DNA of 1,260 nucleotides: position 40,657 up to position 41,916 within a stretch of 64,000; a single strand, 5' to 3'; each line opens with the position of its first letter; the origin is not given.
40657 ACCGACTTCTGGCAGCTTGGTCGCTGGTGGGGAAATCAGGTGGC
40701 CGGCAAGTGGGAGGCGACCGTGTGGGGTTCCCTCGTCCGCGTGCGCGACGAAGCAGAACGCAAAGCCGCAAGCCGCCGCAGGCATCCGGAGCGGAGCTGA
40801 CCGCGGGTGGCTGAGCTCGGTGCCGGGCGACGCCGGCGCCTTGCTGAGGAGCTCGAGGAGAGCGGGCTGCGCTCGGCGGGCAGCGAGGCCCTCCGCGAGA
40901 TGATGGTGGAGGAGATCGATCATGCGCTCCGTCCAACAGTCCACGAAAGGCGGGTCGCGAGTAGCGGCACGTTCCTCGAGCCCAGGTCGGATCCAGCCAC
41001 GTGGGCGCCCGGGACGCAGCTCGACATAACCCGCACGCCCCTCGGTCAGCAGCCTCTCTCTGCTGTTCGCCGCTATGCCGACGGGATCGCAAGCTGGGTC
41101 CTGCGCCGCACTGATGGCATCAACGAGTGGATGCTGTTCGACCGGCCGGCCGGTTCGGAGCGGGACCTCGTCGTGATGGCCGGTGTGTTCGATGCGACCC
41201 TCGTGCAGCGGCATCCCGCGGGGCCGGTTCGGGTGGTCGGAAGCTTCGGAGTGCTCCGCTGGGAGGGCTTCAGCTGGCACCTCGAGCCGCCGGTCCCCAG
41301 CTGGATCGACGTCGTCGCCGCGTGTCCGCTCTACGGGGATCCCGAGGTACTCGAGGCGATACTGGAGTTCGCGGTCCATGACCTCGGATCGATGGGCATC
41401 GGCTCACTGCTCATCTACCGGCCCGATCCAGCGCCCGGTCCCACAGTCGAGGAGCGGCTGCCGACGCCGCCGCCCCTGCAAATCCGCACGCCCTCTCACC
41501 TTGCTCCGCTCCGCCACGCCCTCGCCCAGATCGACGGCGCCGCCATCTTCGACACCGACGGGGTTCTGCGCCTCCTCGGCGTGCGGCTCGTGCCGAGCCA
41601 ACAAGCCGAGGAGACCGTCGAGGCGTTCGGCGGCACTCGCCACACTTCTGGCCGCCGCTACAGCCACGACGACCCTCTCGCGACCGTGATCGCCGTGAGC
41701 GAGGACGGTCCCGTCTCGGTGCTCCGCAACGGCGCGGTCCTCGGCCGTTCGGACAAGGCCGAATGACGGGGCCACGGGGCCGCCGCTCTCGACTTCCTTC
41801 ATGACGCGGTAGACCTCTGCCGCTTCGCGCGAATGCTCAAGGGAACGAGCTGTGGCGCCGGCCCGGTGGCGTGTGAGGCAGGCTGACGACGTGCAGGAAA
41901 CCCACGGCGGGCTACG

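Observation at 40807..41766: Orphan diadenylate-cyclase-domain protein with an unrecognised N-terminal domain, in an SRPBCC-DAC-GNAT gene row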

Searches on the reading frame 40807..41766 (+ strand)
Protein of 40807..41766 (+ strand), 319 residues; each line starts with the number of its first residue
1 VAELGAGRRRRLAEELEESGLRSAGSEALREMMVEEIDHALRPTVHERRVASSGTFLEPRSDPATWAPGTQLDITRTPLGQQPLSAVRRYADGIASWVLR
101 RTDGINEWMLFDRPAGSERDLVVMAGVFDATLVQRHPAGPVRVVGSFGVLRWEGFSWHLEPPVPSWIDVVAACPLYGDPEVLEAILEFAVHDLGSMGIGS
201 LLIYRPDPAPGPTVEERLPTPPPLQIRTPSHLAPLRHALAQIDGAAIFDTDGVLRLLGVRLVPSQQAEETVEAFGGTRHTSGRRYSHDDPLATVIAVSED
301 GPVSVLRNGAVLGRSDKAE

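Call 3: search_protein_families(library=pfam, proteins=[window:40807-41766:+], max_evalue=1)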
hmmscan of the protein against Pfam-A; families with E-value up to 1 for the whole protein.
window:40807-41766:+ (319 aa): 2 families
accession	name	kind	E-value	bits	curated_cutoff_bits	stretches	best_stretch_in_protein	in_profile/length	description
PF21753.2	DACNK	-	5e-18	65.7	27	1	11-159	2-145/146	Probable sensor domain DACNK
PF02457.21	DAC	-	2.9e-07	30.5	27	1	236-310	48-118/119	DisA bacterial checkpoint controller nucleotide-binding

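Call 4: search_protein_families(library=ncbifam, proteins=[window:40807-41766:+], max_evalue=1)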
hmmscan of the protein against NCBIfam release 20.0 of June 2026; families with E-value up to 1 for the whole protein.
window:40807-41766:+ (319 aa): 2 families
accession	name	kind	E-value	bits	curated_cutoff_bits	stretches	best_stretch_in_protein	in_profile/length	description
NF053872.1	DS2_3_antiphage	equivalog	0.0014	17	630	1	237-306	419-487/576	anti-phage protein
NF010009.0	PRK13482.1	equivalog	0.0075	15.5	201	1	238-300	67-126/357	DNA integrity scanning diadenylate cyclase DisA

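Call 6: find_homologous_proteins(query=window:40807-41766:+)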
Query window:40807-41766:+ (319 aa): 2342 proteins with E <= 0.001 among 8000 candidates; the best 120 are listed.
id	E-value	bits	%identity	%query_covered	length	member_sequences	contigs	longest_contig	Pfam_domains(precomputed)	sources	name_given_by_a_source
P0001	2.6e-200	683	96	100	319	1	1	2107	PF02457.22,PF21753.3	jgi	jgi:DisA bacterial checkpoint controller nucleotide-binding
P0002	6.3e-199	678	96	100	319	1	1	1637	PF02457.22,PF21753.3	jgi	jgi:hypothetical protein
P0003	2.5e-198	676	95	100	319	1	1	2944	PF02457.22,PF21753.3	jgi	jgi:Probable sensor domain DACNK/DisA bacterial checkpoint controller nucleotide-binding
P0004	1.8e-197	673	95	100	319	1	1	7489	PF02457.22,PF21753.3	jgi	jgi:DisA bacterial checkpoint controller nucleotide-binding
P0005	2.4e-197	673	95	100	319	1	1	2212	PF02457.22,PF21753.3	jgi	jgi:Probable sensor domain DACNK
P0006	3.4e-197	672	95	100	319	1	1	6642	PF02457.22,PF21753.3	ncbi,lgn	ncbi:MAG: diadenylate cyclase [Acidimicrobiales bacterium]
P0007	5.0e-197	672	94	100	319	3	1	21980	PF02457.22,PF21753.3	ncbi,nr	ncbi:MAG TPA: diadenylate cyclase [Acidimicrobiales bacterium]|nr:diadenylate cyclase [Acidimicrobia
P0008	1.0e-195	668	95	100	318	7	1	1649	PF02457.22,PF21753.3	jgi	jgi:hypothetical protein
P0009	3.1e-195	666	93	100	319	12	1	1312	PF02457.22,PF21753.3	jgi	jgi:Probable sensor domain DACNK/DisA bacterial checkpoint controller nucleotide-binding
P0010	2.8e-183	627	88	100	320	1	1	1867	PF02457.22,PF21753.3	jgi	jgi:hypothetical protein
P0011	2.0e-182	624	88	100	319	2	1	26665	PF02457.22,PF21753.3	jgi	jgi:hypothetical protein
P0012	6.5e-175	599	84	100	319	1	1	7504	PF02457.22,PF21753.3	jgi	jgi:hypothetical protein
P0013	3.5e-173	593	83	100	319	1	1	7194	PF02457.22,PF21753.3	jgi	jgi:hypothetical protein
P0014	5.0e-171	586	82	100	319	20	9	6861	PF02457.22,PF21753.3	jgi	jgi:hypothetical protein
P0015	6.4e-170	583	82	100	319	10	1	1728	PF02457.22,PF21753.3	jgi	jgi:hypothetical protein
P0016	2.0e-168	578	82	100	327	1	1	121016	PF02457.22,PF21753.3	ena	-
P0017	4.4e-168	577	81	100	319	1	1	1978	PF02457.22,PF21753.3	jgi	jgi:hypothetical protein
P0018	9.7e-168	576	81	100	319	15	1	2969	PF02457.22,PF21753.3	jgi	jgi:hypothetical protein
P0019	1.1e-167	575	82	100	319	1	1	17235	PF02457.22,PF21753.3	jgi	jgi:hypothetical protein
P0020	5.2e-166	570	79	100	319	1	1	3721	PF02457.22,PF21753.3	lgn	-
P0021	1.6e-165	568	80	98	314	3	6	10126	PF02457.22,PF21753.3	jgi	jgi:hypothetical protein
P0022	2.1e-165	568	80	100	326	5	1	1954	PF02457.22,PF21753.3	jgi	-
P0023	2.3e-165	568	80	98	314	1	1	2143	PF02457.22,PF21753.3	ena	-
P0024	4.7e-165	567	80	100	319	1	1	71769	PF02457.22,PF21753.3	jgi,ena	-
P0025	9.0e-165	566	80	100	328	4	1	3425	PF02457.22,PF21753.3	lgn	-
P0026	4.6e-164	564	79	100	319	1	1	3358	PF02457.22,PF21753.3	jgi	jgi:hypothetical protein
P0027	5.3e-164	563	79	100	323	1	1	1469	PF02457.22,PF21753.3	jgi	jgi:hypothetical protein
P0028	9.8e-164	562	80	96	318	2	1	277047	PF02457.22,PF21753.3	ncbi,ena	-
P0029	2.9e-163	561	79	100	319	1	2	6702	PF02457.22,PF21753.3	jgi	jgi:hypothetical protein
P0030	5.9e-163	560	79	99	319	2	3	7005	PF02457.22,PF21753.3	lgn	-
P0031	6.3e-163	560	80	97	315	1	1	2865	PF02457.22,PF21753.3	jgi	jgi:hypothetical protein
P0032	8.2e-163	559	77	100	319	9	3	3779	PF02457.22,PF21753.3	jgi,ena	-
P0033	1.4e-162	559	80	97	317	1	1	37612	PF02457.22,PF21753.3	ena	-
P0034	1.4e-162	559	79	98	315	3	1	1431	PF02457.22,PF21753.3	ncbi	-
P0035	1.7e-162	558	80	100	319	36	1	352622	PF02457.22,PF21753.3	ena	-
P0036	1.8e-162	558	80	99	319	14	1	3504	PF02457.22,PF21753.3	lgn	-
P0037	2.5e-162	558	79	100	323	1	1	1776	PF02457.22,PF21753.3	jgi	jgi:DisA bacterial checkpoint controller nucleotide-binding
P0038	2.7e-162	558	79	100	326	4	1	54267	PF02457.22,PF21753.3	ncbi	-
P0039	4.0e-162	557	78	100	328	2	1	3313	PF02457.22,PF21753.3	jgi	jgi:hypothetical protein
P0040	4.8e-162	557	79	100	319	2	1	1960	PF02457.22,PF21753.3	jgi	jgi:hypothetical protein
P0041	5.6e-162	557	79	100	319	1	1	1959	PF02457.22,PF21753.3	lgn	-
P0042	5.7e-162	557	78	100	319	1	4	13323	PF02457.22,PF21753.3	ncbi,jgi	jgi:hypothetical protein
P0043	7.7e-162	556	80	97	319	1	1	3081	PF02457.22,PF21753.3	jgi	jgi:hypothetical protein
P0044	1.1e-161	556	78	100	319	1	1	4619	PF02457.22,PF21753.3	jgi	jgi:hypothetical protein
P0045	1.4e-161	555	80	99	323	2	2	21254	PF02457.22,PF21753.3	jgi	jgi:hypothetical protein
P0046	1.6e-161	555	81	99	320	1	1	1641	PF02457.22,PF21753.3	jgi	jgi:hypothetical protein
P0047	2.6e-161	554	79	99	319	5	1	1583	PF02457.22,PF21753.3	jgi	-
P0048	2.7e-161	554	77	100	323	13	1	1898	PF02457.22,PF21753.3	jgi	jgi:DisA bacterial checkpoint controller nucleotide-binding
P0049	4.8e-161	554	80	98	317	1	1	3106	PF02457.22,PF21753.3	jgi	jgi:DisA bacterial checkpoint controller nucleotide-binding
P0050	6.0e-161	553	79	99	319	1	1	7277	PF02457.22,PF21753.3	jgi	jgi:hypothetical protein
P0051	7.2e-161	553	79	99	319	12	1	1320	PF02457.22,PF21753.3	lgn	-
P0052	1.0e-160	552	79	100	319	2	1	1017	PF02457.22,PF21753.3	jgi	jgi:hypothetical protein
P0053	1.1e-160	552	79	100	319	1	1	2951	PF02457.22,PF21753.3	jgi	jgi:sensor domain DACNK-containing protein/DisA checkpoint controller-like protein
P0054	1.3e-160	552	77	99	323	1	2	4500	PF02457.22,PF21753.3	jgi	jgi:hypothetical protein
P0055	3.5e-160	551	79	99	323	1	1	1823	PF02457.22,PF21753.3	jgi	jgi:DisA bacterial checkpoint controller nucleotide-binding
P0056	4.3e-160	550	76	99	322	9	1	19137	PF02457.22,PF21753.3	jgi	jgi:hypothetical protein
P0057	5.3e-160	550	78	99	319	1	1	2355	PF02457.22,PF21753.3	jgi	jgi:DisA bacterial checkpoint controller nucleotide-binding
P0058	9.4e-160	549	79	99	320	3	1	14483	PF02457.22,PF21753.3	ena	-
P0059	1.3e-159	549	78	100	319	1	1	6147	PF02457.22,PF21753.3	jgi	jgi:hypothetical protein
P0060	1.8e-159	548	78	98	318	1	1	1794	PF02457.22,PF21753.3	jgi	jgi:hypothetical protein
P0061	3.7e-159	547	78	99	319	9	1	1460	PF02457.22,PF21753.3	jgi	jgi:hypothetical protein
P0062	4.7e-159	547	78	99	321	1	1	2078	PF02457.22,PF21753.3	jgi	jgi:hypothetical protein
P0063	4.9e-159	547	77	100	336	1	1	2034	PF02457.22,PF21753.3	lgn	-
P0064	4.9e-159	547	77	100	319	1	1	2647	PF02457.22,PF21753.3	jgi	jgi:hypothetical protein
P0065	6.5e-159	547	78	100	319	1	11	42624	PF02457.22,PF21753.3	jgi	jgi:hypothetical protein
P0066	8.1e-159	546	76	100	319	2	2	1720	PF02457.22,PF21753.3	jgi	jgi:hypothetical protein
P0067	1.0e-158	546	78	99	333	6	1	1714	PF02457.22,PF21753.3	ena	-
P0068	1.2e-158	546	78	99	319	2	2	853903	PF02457.22,PF21753.3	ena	-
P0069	1.3e-158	546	77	99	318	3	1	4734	PF02457.22,PF21753.3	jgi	jgi:hypothetical protein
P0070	2.2e-158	545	77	99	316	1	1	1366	PF02457.22,PF21753.3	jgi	jgi:hypothetical protein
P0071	2.7e-158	545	79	96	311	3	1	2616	PF02457.22,PF21753.3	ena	-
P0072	3.3e-158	544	76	96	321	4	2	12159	PF02457.22,PF21753.3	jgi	jgi:Probable sensor domain DACNK/DisA bacterial checkpoint controller nucleotide-binding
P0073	3.5e-158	544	78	99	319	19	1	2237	PF02457.22,PF21753.3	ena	-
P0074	3.6e-158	544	77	100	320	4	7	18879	PF02457.22,PF21753.3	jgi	jgi:hypothetical protein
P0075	4.0e-158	544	77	97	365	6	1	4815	PF02457.22,PF21753.3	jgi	jgi:DisA bacterial checkpoint controller nucleotide-binding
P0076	5.5e-158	544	77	100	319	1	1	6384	PF02457.22,PF21753.3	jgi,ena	jgi:hypothetical protein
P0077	5.6e-158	544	77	99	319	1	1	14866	PF02457.22,PF21753.3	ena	-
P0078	5.7e-158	543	77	100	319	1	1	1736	PF02457.22,PF21753.3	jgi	jgi:hypothetical protein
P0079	5.9e-158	543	77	100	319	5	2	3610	PF02457.22,PF21753.3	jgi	jgi:hypothetical protein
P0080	6.6e-158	543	77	100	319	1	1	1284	PF02457.22,PF21753.3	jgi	jgi:hypothetical protein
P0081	6.7e-158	543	76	100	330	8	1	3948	PF02457.22,PF21753.3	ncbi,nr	ncbi:MAG: hypothetical protein E6G17_13270 [Actinobacteria bacterium]|nr:MAG: hypothetical protein E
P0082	8.7e-158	543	77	100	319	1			PF02457.22,PF21753.3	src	-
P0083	8.9e-158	543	79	99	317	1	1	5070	PF02457.22,PF21753.3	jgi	jgi:hypothetical protein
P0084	1.4e-157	542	77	99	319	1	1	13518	PF02457.22,PF21753.3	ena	-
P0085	1.6e-157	542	79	97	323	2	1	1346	PF02457.22,PF21753.3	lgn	-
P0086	1.7e-157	542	78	98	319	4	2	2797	PF02457.22,PF21753.3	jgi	jgi:hypothetical protein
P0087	2.1e-157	542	78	100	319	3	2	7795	PF02457.22,PF21753.3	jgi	jgi:hypothetical protein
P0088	2.3e-157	541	76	99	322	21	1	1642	PF02457.22,PF21753.3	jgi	jgi:hypothetical protein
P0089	2.8e-157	541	76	99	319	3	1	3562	PF02457.22,PF21753.3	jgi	jgi:Probable sensor domain DACNK/DisA bacterial checkpoint controller nucleotide-binding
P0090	2.8e-157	541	78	99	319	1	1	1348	PF02457.22,PF21753.3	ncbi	-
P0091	4.0e-157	541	77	99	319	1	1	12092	PF02457.22,PF21753.3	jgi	-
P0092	4.1e-157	541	79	97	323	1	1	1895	PF02457.22,PF21753.3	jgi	jgi:hypothetical protein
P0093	4.3e-157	541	77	99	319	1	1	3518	PF02457.22,PF21753.3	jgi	jgi:DisA bacterial checkpoint controller nucleotide-binding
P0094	5.1e-157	540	76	100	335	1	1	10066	PF02457.22,PF21753.3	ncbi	-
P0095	5.2e-157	540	77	99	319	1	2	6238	PF02457.22,PF21753.3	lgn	-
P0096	7.4e-157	540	77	99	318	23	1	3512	PF02457.22,PF21753.3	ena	-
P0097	7.4e-157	540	76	99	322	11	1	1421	PF02457.22,PF21753.3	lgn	-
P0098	8.2e-157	540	78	99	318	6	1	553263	PF02457.22,PF21753.3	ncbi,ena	-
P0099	1.4e-156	539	76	99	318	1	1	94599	PF02457.22,PF21753.3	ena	-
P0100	1.5e-156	539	77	100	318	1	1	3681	PF02457.22,PF21753.3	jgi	jgi:hypothetical protein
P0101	2.1e-156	538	77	93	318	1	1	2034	PF02457.22,PF21753.3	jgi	jgi:hypothetical protein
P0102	2.1e-156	538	77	98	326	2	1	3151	PF02457.22,PF21753.3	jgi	jgi:hypothetical protein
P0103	2.2e-156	538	77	99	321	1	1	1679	PF02457.22,PF21753.3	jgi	jgi:hypothetical protein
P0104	2.6e-156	538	76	100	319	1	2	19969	PF02457.22,PF21753.3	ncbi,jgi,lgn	ncbi:MAG TPA: diadenylate cyclase [Acidimicrobiales bacterium]|jgi:hypothetical protein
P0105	2.7e-156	538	77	99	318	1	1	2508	PF02457.22,PF21753.3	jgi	jgi:hypothetical protein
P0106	2.7e-156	538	77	100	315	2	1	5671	PF02457.22,PF21753.3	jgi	jgi:DNA integrity scanning protein DisA with diadenylate cyclase activity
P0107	2.8e-156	538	76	100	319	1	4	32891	PF02457.22,PF21753.3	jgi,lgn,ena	jgi:hypothetical protein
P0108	3.3e-156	538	77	99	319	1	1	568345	PF02457.22,PF21753.3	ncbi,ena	-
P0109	3.4e-156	538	76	99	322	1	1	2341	PF02457.22,PF21753.3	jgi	jgi:hypothetical protein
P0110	5.3e-156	537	78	100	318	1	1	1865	PF02457.22,PF21753.3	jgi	jgi:hypothetical protein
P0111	5.4e-156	537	77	99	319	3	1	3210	PF02457.22,PF21753.3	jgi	jgi:DisA bacterial checkpoint controller nucleotide-binding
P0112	5.5e-156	537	78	99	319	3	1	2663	PF02457.22,PF21753.3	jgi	-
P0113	6.5e-156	537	77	99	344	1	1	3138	PF02457.22,PF21753.3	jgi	jgi:hypothetical protein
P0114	6.6e-156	537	77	99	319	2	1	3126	PF02457.22,PF21753.3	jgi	jgi:Probable sensor domain DACNK/DisA bacterial checkpoint controller nucleotide-binding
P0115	6.8e-156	537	77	99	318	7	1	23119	PF02457.22,PF21753.3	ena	-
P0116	7.0e-156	537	76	100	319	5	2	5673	PF02457.22,PF21753.3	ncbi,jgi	ncbi:MAG TPA: diadenylate cyclase [Acidimicrobiales bacterium]|jgi:hypothetical protein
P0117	7.4e-156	537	77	99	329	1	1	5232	PF02457.22,PF21753.3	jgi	jgi:hypothetical protein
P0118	8.0e-156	536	80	92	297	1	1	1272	PF02457.22,PF21753.3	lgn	-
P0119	9.0e-156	536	76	99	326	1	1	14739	PF02457.22,PF21753.3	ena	-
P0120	9.1e-156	536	75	100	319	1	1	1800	PF02457.22,PF21753.3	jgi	jgi:hypothetical protein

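Call 21: search_protein_representatives(protein=window:40807-41766:+)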
Query: 319 residues. Proteins with E-value up to 0.001 (for the whole library): 544; up to 1e-10: 371; up to 1e-30: 85. The best 150 are listed.
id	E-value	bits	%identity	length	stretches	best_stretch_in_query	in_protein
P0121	2.7e-110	385.2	57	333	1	3-316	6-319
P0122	3.0e-102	358.7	80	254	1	121-319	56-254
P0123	2.9e-98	345.6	72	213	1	1-212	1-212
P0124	6.0e-84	298.6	59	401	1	7-233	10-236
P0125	4.2e-79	282.7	49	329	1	4-317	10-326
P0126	3.4e-77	276.4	56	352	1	8-255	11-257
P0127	3.3e-74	266.6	60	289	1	7-219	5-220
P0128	2.2e-72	260.6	69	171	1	86-252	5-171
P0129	1.7e-71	257.6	69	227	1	118-302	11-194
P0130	1.3e-69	251.5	53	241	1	87-316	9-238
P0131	2.6e-68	247.2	59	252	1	7-236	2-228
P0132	6.1e-65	236.1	59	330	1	91-271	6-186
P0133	1.3e-64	235.0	51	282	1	4-247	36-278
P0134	6.5e-64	232.8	53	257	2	6-194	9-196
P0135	5.4e-63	229.7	51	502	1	5-253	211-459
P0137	1.6e-57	211.8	41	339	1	6-312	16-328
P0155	3.1e-45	171.4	39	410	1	8-311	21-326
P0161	8.2e-42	160.1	36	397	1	8-312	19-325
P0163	1.1e-40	156.4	38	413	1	5-311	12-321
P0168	4.5e-38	147.8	39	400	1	8-312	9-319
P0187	1.4e-33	133.1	34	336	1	8-312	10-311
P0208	3.2e-30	122.1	31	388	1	10-312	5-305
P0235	4.5e-28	115.0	32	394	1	9-314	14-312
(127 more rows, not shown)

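Call 22: search_solved_structures(query=window:40807-41766:+, max_evalue=10, show_alignments=3)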
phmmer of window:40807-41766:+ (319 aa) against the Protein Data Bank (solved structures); distinct sequences matched with E-value up to 10: 5.
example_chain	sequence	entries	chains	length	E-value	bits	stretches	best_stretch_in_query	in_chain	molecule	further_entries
8ogk_A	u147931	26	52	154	0.54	12.8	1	181-310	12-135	Cyclic di-AMP synthase CdaA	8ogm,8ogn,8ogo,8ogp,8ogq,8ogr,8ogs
9g0g_A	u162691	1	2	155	0.55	12.8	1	181-310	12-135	Cyclic di-AMP synthase CdaA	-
7ojs_H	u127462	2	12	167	0.72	12.4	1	181-311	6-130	Cyclic di-AMP synthase CdaA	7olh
6huw_A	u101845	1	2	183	0.75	12.3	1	180-311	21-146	Diadenylate cyclase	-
4p3y_B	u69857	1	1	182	1.6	11.2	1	221-297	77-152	Thiol:disulfide interchange protein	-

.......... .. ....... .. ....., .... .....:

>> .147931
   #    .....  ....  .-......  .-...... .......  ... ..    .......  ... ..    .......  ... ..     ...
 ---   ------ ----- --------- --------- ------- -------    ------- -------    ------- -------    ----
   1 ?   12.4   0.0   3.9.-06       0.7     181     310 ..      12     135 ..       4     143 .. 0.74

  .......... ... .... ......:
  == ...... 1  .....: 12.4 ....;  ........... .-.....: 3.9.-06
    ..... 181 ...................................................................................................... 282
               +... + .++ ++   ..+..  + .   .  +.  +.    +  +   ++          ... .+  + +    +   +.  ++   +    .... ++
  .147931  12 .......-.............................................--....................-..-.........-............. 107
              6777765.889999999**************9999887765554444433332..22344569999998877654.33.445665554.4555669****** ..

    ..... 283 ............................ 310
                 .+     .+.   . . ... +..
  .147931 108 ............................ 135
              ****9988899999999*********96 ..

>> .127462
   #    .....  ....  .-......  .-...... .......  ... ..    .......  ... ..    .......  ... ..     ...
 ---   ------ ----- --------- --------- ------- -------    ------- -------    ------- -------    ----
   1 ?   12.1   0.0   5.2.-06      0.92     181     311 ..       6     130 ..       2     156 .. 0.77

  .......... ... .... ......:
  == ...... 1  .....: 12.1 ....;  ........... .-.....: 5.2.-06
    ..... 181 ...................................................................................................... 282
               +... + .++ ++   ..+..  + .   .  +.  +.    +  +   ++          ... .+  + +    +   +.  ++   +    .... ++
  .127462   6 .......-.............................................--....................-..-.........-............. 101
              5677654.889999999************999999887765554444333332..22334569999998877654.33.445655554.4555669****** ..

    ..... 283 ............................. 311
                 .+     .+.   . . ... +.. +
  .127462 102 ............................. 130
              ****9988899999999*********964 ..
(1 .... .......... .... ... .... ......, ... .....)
